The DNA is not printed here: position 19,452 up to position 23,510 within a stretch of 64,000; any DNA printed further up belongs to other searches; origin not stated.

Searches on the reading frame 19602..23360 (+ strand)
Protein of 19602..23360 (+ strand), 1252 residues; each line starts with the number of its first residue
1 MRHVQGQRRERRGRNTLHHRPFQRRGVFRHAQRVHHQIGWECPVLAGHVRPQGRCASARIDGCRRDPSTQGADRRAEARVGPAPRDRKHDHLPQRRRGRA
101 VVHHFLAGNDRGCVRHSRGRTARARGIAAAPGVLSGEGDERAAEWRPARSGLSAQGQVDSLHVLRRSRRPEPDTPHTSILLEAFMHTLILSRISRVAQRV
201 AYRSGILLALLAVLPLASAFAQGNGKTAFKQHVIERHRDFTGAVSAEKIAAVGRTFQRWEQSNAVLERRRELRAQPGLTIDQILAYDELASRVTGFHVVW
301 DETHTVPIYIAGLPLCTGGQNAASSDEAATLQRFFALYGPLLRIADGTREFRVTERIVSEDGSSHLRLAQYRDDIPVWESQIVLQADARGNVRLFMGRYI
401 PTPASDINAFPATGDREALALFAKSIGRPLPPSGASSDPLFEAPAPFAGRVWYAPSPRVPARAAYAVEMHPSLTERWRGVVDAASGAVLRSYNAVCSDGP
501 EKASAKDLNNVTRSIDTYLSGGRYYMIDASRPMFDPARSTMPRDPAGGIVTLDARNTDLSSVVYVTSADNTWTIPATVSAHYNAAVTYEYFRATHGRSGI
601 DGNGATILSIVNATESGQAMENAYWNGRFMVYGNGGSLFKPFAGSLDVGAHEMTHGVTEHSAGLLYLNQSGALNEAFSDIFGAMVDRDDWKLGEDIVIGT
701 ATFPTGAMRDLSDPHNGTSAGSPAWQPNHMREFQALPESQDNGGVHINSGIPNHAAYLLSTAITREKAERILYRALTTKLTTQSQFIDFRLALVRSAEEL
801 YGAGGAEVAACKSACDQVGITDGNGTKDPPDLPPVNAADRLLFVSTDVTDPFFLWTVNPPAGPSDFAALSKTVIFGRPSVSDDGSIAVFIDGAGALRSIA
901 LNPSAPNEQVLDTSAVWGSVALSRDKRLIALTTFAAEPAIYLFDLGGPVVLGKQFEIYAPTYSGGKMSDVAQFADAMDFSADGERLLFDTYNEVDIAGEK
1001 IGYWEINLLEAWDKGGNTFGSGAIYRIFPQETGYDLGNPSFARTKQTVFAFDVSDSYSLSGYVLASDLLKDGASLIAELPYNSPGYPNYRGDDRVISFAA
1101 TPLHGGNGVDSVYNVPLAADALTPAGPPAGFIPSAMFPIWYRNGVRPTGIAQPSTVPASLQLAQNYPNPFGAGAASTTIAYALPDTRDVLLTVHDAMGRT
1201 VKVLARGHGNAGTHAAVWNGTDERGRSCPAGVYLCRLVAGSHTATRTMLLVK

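Call 22: search_protein_families(library=pfam, max_evalue=0.001, proteins=[window:19602-23360:+])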
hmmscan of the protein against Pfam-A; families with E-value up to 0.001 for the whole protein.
window:19602-23360:+ (1252 aa): 4 families
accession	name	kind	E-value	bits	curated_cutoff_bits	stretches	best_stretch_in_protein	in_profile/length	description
PF02868.21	Peptidase_M4_C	-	2.1e-42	145.2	24.4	1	662-820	1-165/165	Thermolysin metallopeptidase, alpha-helical domain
PF01447.24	Peptidase_M4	-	5.1e-36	124.7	22.4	1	505-659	4-145/145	Thermolysin metallopeptidase, catalytic domain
PF07504.19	FTP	-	7.9e-09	35.7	21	1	350-398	2-50/51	Fungalysin/Thermolysin Propeptide Motif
PF13860.13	FlgD_ig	-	1e-08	35.4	27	1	1172-1239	7-75/79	FlgD Ig-like domain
